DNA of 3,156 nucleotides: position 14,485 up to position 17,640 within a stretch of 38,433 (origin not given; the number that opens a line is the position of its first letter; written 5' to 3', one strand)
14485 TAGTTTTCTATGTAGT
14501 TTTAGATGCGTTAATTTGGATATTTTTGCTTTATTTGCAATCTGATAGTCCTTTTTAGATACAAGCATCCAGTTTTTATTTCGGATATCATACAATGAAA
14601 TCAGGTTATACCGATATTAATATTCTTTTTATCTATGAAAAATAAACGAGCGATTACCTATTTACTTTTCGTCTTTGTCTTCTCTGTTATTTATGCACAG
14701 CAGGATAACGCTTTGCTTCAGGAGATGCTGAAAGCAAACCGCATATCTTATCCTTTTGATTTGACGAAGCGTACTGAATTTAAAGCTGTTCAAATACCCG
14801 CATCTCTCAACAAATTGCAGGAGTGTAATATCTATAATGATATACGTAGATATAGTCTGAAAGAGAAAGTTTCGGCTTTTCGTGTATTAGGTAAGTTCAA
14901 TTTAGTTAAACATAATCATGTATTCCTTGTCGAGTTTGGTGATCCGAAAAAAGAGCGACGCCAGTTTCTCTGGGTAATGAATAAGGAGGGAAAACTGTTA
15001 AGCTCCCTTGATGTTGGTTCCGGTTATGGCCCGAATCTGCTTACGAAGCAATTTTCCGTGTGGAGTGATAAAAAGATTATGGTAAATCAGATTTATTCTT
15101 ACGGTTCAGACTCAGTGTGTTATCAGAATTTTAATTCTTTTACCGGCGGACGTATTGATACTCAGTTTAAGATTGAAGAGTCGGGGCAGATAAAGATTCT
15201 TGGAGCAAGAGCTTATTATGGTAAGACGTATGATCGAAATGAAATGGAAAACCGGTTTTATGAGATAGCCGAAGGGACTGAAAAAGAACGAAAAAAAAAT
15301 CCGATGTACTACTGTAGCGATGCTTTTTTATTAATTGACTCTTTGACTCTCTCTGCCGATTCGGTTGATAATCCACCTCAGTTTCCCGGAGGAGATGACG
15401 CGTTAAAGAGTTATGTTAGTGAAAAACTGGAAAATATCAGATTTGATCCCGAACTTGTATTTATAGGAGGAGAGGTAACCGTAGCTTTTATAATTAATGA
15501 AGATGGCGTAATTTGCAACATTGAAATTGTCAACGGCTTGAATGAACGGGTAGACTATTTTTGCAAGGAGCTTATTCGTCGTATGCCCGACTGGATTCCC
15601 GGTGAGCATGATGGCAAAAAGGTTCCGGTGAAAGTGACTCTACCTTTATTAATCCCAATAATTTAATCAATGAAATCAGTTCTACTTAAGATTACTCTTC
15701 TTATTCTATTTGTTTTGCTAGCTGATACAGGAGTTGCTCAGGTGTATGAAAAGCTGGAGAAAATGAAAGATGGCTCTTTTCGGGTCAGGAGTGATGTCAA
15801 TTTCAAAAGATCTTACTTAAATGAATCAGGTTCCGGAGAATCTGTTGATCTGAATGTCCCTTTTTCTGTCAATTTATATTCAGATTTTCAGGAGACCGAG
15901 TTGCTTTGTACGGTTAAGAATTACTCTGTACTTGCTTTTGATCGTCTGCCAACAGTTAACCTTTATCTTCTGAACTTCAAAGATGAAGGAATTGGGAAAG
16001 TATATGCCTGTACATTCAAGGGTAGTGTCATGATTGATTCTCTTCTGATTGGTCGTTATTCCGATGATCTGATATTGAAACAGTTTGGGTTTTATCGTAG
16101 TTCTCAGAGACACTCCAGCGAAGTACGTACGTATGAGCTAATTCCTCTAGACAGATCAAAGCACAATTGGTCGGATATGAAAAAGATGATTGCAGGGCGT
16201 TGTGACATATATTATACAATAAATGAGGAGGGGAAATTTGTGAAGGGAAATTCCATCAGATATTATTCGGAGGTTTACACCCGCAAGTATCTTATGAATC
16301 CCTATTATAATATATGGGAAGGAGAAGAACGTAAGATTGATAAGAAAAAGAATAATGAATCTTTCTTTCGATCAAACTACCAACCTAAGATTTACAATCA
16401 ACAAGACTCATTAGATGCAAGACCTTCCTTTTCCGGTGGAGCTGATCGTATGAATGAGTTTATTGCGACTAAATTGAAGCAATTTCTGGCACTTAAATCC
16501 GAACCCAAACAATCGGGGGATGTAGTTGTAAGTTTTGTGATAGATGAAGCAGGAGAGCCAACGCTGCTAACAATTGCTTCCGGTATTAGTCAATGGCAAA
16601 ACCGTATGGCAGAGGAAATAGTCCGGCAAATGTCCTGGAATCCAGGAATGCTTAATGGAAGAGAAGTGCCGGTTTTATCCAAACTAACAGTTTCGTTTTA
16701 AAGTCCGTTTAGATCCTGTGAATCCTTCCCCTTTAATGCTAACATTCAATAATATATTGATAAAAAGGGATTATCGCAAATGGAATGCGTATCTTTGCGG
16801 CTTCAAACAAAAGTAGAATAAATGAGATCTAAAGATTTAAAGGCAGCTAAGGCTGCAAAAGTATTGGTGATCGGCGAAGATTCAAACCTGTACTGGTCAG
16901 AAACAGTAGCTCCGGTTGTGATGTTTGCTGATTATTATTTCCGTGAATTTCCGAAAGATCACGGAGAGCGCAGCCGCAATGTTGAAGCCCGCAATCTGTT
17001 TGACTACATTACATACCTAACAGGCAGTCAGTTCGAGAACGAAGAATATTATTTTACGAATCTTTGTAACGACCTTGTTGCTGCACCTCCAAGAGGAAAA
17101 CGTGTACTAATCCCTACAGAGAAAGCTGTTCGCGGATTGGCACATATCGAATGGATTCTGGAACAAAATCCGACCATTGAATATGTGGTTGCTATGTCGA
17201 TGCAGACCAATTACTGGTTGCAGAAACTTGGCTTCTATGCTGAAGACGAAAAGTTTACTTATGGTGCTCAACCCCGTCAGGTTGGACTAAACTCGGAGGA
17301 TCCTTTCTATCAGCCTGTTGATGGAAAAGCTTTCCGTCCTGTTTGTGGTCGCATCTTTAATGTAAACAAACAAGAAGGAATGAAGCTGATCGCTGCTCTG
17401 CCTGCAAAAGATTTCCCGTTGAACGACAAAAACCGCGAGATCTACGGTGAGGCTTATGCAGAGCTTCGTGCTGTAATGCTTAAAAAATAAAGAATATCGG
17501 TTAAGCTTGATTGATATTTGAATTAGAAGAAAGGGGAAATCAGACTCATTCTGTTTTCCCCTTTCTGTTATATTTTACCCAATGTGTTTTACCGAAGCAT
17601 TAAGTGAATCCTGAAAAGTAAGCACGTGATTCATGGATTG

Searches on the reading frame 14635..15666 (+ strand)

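Call 7: search_protein_families(library=pfam, proteins=[window:14635-15666:+])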
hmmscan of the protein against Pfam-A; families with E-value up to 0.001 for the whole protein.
window:14635-15666:+ (343 aa): 1 family
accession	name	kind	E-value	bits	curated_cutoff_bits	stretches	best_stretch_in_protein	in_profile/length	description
PF03544.19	TonB_C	-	2.6e-06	28.2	24.6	1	277-337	14-74/79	Gram-negative bacterial TonB protein C-terminal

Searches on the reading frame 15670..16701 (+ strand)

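Call 7: search_protein_families(library=pfam, proteins=[window:15670-16701:+])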
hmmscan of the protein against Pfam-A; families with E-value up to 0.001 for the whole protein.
window:15670-16701:+ (343 aa): 1 family
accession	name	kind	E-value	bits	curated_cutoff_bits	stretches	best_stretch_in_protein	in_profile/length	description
PF03544.19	TonB_C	-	3e-08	34.4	24.6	1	280-343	13-77/79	Gram-negative bacterial TonB protein C-terminal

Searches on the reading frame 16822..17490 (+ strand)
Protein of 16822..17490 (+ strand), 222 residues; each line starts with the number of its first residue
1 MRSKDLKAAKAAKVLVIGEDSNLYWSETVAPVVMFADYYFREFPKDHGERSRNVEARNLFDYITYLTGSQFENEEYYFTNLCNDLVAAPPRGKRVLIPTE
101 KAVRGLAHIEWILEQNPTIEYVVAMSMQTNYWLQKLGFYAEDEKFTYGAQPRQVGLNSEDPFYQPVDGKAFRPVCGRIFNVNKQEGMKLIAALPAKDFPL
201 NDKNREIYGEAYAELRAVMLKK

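Call 7: search_protein_families(library=pfam, proteins=[window:16822-17490:+])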
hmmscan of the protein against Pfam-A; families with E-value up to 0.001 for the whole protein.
window:16822-17490:+ (222 aa): 0 families

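Call 10: find_encoding_contigs(protein=window:16822-17490:+, flank=4000, max_places=10)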
Protein window:16822-17490:+ (222 aa): 11 contigs read that carry it; 10 places shown.
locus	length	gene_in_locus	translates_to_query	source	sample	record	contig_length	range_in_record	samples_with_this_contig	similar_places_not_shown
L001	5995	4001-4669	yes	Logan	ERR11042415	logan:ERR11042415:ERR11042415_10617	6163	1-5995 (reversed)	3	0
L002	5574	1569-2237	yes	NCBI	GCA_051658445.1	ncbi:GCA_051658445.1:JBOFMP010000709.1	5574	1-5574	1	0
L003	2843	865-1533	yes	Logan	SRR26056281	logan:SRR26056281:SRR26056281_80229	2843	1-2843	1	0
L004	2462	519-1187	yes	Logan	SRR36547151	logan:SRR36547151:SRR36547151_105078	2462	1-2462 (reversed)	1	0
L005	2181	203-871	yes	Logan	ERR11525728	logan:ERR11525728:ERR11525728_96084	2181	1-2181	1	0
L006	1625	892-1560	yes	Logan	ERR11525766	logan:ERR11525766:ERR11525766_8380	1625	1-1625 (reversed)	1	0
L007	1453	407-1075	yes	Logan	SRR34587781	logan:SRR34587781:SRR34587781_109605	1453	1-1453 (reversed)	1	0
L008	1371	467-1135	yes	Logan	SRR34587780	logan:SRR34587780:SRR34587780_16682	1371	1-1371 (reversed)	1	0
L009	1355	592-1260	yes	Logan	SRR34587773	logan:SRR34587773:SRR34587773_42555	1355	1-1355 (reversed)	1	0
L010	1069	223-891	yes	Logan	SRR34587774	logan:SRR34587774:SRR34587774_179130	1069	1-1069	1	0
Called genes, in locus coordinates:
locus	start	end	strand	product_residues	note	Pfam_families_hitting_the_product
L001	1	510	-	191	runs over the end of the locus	PF07638:Sigma70_ECF, PF04542:Sigma70_r2, PF04297:UPF0122 (faint), PF08281:Sigma70_r4_2, PF00196:GerE (weak), PF04545:Sigma70_r4 (weak), PF21476:PF0610-like_N (weak), PF08279:HTH_11 (faint)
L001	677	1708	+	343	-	PF03544:TonB_C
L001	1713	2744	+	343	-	PF03544:TonB_C (weak)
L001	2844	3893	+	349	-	PF03544:TonB_C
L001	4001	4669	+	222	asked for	-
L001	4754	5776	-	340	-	-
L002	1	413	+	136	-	PF03544:TonB_C (weak)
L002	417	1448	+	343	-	PF03544:TonB_C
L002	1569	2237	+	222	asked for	-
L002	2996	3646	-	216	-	PF13505:OMP_b-brl (weak)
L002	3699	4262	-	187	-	-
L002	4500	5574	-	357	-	?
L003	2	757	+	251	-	?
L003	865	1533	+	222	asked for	-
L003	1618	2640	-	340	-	-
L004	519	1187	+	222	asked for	-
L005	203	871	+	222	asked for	-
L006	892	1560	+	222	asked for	-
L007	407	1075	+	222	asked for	-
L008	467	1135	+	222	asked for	-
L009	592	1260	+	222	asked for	-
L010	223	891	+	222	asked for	-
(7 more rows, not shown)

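Call 15: find_related_loci(query=window:16822-17490:+, collection=genome_contigs, flank=5000)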
Query window:16822-17490:+ (222 aa) in genome_contigs; peptide patterns used: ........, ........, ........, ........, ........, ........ (x = any residue, [..] = any of these).
42 stretches matched a pattern; 2 encode a relative of the query (tblastn E <= 1e-3); 2 distinct loci.
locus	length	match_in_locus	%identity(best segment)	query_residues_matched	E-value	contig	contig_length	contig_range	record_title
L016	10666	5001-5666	98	1-222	2e-151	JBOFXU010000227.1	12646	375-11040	MAG: Bacteroidales bacterium isolate WFFMC_MAG_518 k139_271263_flag=0_multi=8.3959_len=12646, whole genome shotgun seque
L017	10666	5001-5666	95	1-222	3e-141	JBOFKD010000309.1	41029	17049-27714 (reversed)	MAG: Bacteroidales bacterium isolate WFFMC_MAG_375 k139_90415_flag=0_multi=7.9860_len=41029, whole genome shotgun sequen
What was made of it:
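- Tried and rejected: The only genome_contigs scan was spent on the 222-aa flanking protein and returned just two MAG species (call 15).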

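Call 21: search_protein_families(library=pfam, proteins=[L016:7451-8509:-, L016:6954-7370:-, L016:5755-6924:-, L016:8905-10416:+, L016:4959-5669:+, L016:4146-4721:-, L016:3088-4074:-], max_evalue=0.01)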
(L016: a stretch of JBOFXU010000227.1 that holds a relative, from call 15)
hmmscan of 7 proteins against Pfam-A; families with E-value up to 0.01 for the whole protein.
L016:7451-8509:- (352 aa): 1 family
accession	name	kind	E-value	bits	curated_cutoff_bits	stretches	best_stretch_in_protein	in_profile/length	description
PF01966.28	HD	-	0.0087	16.8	22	0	71-119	1-49/116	HD domain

L016:6954-7370:- (138 aa): 0 families

L016:5755-6924:- (389 aa): 3 families
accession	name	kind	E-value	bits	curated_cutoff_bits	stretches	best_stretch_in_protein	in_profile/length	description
PF01640.23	Peptidase_C10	-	3.4e-22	80.1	26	1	180-363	1-194/194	Peptidase C10 family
PF13734.11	Inhibitor_I69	-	4.3e-06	27.6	25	1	65-129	31-79/98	Spi protease inhibitor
PF12892.13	FctA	-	0.0065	17.7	22.1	0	45-108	52-101/120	Spy0128-like isopeptide containing domain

L016:8905-10416:+ (503 aa): 5 families
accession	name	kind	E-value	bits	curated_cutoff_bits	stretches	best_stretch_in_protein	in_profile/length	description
PF00884.28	Sulfatase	-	1.4e-48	166.2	25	1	24-382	1-301/301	Sulfatase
PF01663.27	Phosphodiest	-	1.3e-12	48.4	23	1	56-344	14-256/342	Type I phosphodiesterase / nucleotide pyrophosphatase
PF16347.10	SGSH_C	-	3.5e-09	37.4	29.3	1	350-484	19-152/154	N-sulphoglucosamine sulphohydrolase, C-terminal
PF02995.22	DUF229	-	0.0043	16.2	25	0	267-305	304-342/496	Protein of unknown function (DUF229)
PF14707.11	Sulfatase_C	-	0.0084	17.1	30.9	0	426-484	15-90/127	C-terminal region of aryl-sulfatase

L016:4959-5669:+ (236 aa): 0 families

L016:4146-4721:- (191 aa): 9 families
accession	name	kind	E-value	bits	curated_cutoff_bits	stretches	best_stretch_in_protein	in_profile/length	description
PF04542.20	Sigma70_r2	-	1.2e-16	60.7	24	1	23-89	1-69/71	Sigma-70 region 2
PF08281.18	Sigma70_r4_2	-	5.3e-11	42.4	25.7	1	123-168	3-48/54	Sigma-70, region 4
PF07638.17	Sigma70_ECF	-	5.9e-07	30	21.1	1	7-167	6-172/185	ECF sigma factor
PF04545.22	Sigma70_r4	-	4.8e-06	26.4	24.1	1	130-164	4-38/50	Sigma-70, region 4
PF21476.4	PF0610-like_N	-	8.9e-06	26.3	33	1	136-168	4-36/50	PF0610-like, N-terminal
PF00196.25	GerE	-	9.8e-06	25.5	23.5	1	130-169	2-40/57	Bacterial regulatory proteins, luxR family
PF13384.12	HTH_23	-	0.0005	20.2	24.6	1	137-165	9-36/50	Homeodomain-like domain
PF04297.20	UPF0122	-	0.0014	19.3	22.7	1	129-172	16-59/101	Putative helix-turn-helix protein, YlxM / p13 like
PF08279.18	HTH_11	-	0.0056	17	25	1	137-167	4-36/55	HTH domain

L016:3088-4074:- (328 aa): 2 families
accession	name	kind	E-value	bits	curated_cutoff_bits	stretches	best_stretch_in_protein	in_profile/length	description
PF04773.18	FecR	-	5.4e-19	68.9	24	1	119-210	5-96/97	FecR protein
PF16344.10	FecR_C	-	3.8e-14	52.9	24.4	1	256-324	1-70/70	FecR, C-terminal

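Call 22: search_protein_families(library=ncbifam, proteins=[L016:7451-8509:-, L016:6954-7370:-, L016:5755-6924:-, window:16822-17490:+], max_evalue=0.01)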
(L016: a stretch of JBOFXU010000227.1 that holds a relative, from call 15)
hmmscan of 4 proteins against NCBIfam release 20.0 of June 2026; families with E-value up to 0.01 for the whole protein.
L016:7451-8509:- (352 aa): 0 families

L016:6954-7370:- (138 aa): 1 family
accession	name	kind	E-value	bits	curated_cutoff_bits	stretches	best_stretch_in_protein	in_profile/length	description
NF053772.1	BSAP5b_fam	equivalog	0.01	15.2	380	0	1-114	1-106/418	BSAP5b family pore-forming toxin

L016:5755-6924:- (389 aa): 0 families

window:16822-17490:+ (222 aa): 0 families

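Call 27: find_homologous_proteins(query=L001:4754-5776:-)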
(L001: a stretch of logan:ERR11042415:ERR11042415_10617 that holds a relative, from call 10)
Query L001:4754-5776:- (340 aa): 2718 proteins with E <= 0.001 among 4819 candidates; the best 120 are listed.
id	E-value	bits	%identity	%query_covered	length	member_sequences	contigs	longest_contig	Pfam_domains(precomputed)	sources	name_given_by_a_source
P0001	2.7e-222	755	97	100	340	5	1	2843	-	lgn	-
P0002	1.8e-197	673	86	100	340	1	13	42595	-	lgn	-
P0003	9.1e-196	667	87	100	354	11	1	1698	-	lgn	-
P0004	3.7e-181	619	79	100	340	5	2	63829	-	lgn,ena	-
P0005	6.7e-131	454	58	99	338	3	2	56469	-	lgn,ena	-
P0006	2.3e-128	446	58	99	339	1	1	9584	-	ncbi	ncbi:MAG: HD domain-containing protein [Bacteroidales bacterium]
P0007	2.6e-128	446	57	98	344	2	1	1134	-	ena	-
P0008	3.2e-127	442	58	98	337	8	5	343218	-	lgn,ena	-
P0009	1.0e-126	440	56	99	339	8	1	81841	-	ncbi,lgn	ncbi:MAG: HD domain-containing protein [Bacteroidales bacterium]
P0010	2.5e-116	406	54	98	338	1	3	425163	-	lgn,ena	-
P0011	3.2e-115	403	54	99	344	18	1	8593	-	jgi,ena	-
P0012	6.8e-113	395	55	93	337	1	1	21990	-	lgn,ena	-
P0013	9.2e-113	395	53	98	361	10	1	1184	-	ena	-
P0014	1.1e-112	394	51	99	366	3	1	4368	-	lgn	-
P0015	5.8e-112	392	51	98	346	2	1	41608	-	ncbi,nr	ncbi:MAG: hypothetical protein K6G80_04725 [Treponema sp.]|nr:hypothetical protein [Treponema sp.]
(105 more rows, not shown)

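Call 28: find_encoding_contigs(protein=P0002, flank=2500, max_places=10)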
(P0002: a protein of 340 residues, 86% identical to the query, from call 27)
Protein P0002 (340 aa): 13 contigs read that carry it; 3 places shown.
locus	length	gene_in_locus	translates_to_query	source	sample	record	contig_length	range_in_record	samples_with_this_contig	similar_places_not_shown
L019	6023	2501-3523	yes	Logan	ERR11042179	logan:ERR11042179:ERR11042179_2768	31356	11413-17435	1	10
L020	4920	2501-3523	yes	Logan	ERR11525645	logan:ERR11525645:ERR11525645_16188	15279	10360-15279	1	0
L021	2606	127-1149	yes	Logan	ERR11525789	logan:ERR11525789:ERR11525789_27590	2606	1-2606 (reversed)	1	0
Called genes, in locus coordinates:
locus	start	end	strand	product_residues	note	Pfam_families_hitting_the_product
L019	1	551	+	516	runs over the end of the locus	PF07364:DUF1485, PF07171:MlrC_C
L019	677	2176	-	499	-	PF00884:Sulfatase, PF01663:Phosphodiest, PF16347:SGSH_C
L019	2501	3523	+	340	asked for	-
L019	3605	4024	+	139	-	-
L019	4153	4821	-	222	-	-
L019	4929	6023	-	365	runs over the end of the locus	PF03544:TonB_C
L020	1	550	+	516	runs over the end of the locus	PF07364:DUF1485, PF07171:MlrC_C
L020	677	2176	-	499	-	PF00884:Sulfatase, PF01663:Phosphodiest, PF16347:SGSH_C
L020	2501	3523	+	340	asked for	-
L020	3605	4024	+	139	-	-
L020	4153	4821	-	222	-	-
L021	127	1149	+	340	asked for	-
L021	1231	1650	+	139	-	-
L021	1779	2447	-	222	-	-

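Call 29: find_encoding_contigs(protein=P0004, flank=2500, max_places=6)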
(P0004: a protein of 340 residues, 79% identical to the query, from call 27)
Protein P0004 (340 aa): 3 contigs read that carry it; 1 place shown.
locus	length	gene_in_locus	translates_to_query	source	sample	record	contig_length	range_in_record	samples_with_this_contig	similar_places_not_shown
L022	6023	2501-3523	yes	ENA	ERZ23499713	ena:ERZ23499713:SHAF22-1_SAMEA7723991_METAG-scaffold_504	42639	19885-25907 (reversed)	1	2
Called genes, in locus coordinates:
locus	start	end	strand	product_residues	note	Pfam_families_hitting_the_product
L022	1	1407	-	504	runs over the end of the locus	PF00884:Sulfatase, PF01663:Phosphodiest, PF16347:SGSH_C (weak)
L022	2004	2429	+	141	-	-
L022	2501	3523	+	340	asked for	-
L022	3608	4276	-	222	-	-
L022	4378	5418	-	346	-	PF03544:TonB_C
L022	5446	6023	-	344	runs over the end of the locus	PF03544:TonB_C (weak)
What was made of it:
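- On Plasmid/phage iteron origin: Relatives have HD hydrolase and sulfatase genes (calls 21, 28, 29).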

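Call 32: find_encoding_contigs(protein=P0003, flank=2000, max_places=10)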
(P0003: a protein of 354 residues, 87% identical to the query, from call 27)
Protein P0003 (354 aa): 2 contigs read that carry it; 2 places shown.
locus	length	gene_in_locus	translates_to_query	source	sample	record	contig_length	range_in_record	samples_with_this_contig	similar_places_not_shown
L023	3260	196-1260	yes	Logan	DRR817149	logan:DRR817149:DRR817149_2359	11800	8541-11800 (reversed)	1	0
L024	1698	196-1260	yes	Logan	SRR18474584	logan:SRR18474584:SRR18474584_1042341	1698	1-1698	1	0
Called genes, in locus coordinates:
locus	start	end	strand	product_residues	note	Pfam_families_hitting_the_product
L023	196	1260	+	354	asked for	-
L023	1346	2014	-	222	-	-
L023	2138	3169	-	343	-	PF03544:TonB_C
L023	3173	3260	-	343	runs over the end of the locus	PF03544:TonB_C (weak)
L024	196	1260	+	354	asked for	-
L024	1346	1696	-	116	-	?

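Call 33: find_encoding_contigs(protein=P0005, flank=2000, max_places=6)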
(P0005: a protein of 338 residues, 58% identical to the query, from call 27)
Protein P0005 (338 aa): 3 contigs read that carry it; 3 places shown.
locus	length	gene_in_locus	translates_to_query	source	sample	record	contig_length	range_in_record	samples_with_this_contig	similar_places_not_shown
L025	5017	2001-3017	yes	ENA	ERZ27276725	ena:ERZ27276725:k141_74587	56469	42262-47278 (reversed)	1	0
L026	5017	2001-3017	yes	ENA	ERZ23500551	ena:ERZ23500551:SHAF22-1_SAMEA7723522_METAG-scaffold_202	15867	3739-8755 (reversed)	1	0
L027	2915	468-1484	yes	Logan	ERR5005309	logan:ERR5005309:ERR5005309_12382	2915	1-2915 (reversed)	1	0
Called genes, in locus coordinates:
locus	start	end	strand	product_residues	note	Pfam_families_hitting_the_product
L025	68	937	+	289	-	PF01040:UbiA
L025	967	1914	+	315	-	PF01551:Peptidase_M23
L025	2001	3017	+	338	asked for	-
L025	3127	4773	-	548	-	PF00083:Sugar_tr, PF07690:MFS_1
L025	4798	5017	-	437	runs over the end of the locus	PF01261:AP_endonuc_2 (weak), PF27526:XylA2_C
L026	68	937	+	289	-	PF01040:UbiA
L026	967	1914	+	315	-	PF01551:Peptidase_M23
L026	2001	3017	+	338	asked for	-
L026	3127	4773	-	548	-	PF00083:Sugar_tr, PF07690:MFS_1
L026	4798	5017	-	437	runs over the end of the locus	PF01261:AP_endonuc_2 (weak), PF27526:XylA2_C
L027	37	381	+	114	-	-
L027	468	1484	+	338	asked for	-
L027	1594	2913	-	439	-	?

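Call 34: find_encoding_contigs(protein=P0008, flank=2000, max_places=6)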
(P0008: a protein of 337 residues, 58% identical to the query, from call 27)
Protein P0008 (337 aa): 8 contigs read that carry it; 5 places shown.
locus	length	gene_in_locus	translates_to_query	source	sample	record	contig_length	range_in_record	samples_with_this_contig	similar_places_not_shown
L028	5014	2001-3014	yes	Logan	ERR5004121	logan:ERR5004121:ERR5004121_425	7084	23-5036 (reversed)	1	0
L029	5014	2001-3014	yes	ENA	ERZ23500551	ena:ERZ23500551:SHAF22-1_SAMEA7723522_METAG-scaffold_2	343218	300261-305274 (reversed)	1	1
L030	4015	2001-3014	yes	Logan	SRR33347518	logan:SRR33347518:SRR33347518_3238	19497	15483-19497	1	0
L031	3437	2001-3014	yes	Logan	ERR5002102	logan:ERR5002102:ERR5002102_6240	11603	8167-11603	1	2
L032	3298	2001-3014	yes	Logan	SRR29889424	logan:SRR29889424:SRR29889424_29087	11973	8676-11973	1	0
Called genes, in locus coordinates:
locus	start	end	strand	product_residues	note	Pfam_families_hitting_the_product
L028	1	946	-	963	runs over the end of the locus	PF13620:CarboxypepD_reg, PF13715:CarbopepD_reg_2, PF07715:Plug, PF00593:TonB_dep_Rec_b-barrel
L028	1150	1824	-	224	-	PF00657:Lipase_GDSL, PF13472:Lipase_GDSL_2, PF17182:OSK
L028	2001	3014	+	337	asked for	-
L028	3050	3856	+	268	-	PF01145:Band_7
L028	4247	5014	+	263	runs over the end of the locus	?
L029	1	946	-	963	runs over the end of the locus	PF13620:CarboxypepD_reg, PF13715:CarbopepD_reg_2, PF07715:Plug, PF00593:TonB_dep_Rec_b-barrel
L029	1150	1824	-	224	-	PF00657:Lipase_GDSL, PF13472:Lipase_GDSL_2, PF17182:OSK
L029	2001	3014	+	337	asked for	-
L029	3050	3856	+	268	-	PF01145:Band_7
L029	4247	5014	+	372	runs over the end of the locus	PF01757:Acyl_transf_3 (faint), PF07786:HGSNAT_cat, PF04235:DUF418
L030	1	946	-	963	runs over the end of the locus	PF13620:CarboxypepD_reg, PF13715:CarbopepD_reg_2, PF07715:Plug, PF00593:TonB_dep_Rec_b-barrel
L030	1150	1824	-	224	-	PF00657:Lipase_GDSL, PF13472:Lipase_GDSL_2, PF17182:OSK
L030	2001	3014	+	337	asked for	-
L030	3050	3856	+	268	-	PF01145:Band_7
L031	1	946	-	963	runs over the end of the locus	PF13620:CarboxypepD_reg, PF13715:CarbopepD_reg_2, PF07715:Plug, PF00593:TonB_dep_Rec_b-barrel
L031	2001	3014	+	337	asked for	-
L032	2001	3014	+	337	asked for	-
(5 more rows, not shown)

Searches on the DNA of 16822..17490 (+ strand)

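Call 48: search_rna_families(sources=[L017, L016, L022], threshold=gathering)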
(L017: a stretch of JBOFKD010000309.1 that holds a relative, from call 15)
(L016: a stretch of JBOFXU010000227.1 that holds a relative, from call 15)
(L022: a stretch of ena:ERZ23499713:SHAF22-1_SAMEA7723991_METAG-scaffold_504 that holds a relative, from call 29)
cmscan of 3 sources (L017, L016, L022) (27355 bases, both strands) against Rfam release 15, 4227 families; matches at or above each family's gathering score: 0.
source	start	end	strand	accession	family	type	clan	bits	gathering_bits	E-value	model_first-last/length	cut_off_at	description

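Call 49: search_dna_similar(query=L017:8226-9685:+, collection=phages, mode=distant, max_rows=10)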
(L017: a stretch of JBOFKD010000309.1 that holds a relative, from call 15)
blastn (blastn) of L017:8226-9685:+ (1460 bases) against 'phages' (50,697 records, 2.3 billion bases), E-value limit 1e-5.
No match.

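Call 66: search_dna_similar(query=L017:8226-9685:+, collection=plasmids, mode=distant, max_rows=10)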
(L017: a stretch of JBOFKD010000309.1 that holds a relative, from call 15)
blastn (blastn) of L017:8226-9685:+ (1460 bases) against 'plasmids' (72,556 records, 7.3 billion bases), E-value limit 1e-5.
No match.
